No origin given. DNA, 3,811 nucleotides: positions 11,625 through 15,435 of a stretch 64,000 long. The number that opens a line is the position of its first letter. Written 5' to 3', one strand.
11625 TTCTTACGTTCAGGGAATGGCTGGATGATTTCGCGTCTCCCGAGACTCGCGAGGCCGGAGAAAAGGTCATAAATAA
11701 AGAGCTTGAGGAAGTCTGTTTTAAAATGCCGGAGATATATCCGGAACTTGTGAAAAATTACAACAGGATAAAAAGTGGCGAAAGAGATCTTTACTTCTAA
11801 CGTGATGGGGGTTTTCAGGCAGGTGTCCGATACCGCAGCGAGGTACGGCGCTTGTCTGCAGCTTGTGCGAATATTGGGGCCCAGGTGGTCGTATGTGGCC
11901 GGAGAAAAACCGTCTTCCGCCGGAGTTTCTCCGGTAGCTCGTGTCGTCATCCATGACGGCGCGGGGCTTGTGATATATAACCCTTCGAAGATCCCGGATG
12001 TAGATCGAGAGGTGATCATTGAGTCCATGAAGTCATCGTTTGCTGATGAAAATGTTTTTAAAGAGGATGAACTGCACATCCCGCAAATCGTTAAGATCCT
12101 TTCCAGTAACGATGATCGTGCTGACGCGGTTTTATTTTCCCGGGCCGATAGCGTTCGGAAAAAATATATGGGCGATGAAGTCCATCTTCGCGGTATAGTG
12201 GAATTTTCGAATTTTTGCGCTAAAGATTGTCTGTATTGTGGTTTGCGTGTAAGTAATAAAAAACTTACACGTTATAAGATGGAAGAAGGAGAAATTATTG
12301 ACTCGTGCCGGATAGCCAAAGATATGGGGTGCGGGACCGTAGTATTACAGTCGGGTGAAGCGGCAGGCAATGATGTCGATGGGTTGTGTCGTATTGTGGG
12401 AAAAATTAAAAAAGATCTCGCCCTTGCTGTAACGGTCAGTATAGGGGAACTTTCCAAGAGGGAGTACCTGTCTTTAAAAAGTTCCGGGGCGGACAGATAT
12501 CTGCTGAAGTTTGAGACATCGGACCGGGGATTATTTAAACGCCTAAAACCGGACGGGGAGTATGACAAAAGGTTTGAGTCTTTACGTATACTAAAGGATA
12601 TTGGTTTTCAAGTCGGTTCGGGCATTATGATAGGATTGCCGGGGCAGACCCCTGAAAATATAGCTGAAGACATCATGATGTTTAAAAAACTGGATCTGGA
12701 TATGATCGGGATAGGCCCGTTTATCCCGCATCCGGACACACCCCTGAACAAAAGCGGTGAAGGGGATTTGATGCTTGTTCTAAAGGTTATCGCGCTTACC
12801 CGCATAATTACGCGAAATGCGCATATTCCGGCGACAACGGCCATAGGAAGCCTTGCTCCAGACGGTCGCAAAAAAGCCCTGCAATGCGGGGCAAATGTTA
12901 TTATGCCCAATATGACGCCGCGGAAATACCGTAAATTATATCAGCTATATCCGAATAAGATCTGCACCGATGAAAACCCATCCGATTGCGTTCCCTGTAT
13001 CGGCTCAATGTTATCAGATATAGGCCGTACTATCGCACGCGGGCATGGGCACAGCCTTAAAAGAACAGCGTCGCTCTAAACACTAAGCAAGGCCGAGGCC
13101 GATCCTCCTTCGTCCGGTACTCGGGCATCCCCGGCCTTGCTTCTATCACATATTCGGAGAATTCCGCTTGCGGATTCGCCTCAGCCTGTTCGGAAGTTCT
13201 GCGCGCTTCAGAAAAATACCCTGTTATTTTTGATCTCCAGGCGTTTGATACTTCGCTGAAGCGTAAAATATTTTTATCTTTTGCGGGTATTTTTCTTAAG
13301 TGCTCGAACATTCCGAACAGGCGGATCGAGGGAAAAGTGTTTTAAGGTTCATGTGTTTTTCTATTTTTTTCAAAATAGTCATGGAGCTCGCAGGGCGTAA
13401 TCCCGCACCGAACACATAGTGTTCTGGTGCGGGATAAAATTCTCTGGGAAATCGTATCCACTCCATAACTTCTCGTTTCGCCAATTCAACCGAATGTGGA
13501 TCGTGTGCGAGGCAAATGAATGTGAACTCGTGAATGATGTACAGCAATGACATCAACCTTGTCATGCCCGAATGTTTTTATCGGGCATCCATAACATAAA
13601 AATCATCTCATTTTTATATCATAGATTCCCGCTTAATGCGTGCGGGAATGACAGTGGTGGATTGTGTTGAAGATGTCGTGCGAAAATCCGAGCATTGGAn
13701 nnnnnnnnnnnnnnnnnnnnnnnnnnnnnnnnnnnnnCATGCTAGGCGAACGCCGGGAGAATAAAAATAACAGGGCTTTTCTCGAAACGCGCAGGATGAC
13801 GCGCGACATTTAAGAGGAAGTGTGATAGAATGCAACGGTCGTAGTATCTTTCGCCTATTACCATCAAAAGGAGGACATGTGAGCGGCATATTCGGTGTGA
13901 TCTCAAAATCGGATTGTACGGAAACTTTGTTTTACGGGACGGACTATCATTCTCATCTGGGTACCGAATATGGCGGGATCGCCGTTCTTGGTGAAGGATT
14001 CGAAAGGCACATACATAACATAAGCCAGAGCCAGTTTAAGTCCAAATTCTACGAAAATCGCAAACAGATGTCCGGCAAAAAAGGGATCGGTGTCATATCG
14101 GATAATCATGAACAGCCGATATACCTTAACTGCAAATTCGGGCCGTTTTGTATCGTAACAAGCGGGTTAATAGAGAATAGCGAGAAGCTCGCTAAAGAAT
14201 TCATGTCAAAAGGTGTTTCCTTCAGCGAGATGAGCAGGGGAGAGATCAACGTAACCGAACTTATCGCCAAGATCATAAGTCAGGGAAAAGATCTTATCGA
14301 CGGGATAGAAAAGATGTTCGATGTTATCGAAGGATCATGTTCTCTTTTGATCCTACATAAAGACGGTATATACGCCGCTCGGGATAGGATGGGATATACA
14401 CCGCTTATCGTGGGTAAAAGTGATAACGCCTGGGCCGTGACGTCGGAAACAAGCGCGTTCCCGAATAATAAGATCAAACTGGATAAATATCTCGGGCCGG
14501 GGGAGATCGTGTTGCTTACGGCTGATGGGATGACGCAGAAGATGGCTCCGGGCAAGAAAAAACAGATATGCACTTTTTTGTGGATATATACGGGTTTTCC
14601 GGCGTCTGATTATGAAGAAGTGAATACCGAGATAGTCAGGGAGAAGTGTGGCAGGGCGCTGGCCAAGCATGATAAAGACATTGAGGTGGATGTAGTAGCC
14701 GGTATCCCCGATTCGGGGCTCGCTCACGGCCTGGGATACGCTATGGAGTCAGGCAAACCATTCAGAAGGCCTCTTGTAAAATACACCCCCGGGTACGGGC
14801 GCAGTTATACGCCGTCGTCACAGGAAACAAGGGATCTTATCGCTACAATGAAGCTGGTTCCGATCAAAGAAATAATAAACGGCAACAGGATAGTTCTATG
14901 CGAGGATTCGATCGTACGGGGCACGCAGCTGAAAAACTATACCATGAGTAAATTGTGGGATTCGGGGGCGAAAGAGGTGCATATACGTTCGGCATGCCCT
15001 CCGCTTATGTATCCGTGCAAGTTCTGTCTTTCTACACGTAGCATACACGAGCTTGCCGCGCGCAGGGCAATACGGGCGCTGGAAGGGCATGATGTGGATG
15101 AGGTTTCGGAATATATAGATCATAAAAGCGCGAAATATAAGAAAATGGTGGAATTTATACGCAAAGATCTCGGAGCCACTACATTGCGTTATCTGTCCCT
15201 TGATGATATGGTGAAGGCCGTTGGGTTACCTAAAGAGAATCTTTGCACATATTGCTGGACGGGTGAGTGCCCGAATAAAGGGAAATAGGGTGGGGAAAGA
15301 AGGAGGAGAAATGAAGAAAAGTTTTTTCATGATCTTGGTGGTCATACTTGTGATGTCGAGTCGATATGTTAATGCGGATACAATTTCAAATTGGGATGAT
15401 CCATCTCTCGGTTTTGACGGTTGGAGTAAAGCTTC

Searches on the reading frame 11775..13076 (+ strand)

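Call 11: search_protein_families(library=pfam, proteins=[window:11775-13076:+])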
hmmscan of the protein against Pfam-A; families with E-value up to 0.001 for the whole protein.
window:11775-13076:+ (434 aa): 1 family
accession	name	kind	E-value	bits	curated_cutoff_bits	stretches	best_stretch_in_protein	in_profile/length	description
PF04055.27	Radical_SAM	-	2.6e-18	67.2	29.5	1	142-300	1-163/166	Radical SAM superfamily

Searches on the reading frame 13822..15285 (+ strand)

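Call 11: search_protein_families(library=pfam, proteins=[window:13822-15285:+])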
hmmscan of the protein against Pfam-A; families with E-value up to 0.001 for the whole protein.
window:13822-15285:+ (488 aa): 2 families
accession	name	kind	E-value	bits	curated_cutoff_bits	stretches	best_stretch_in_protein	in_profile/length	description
PF13537.11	GATase_7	-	2.4e-14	53.9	25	1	93-213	9-121/123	Glutamine amidotransferase domain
PF13522.11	GATase_6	-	0.00023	21.6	27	1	94-209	26-130/130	Glutamine amidotransferase domain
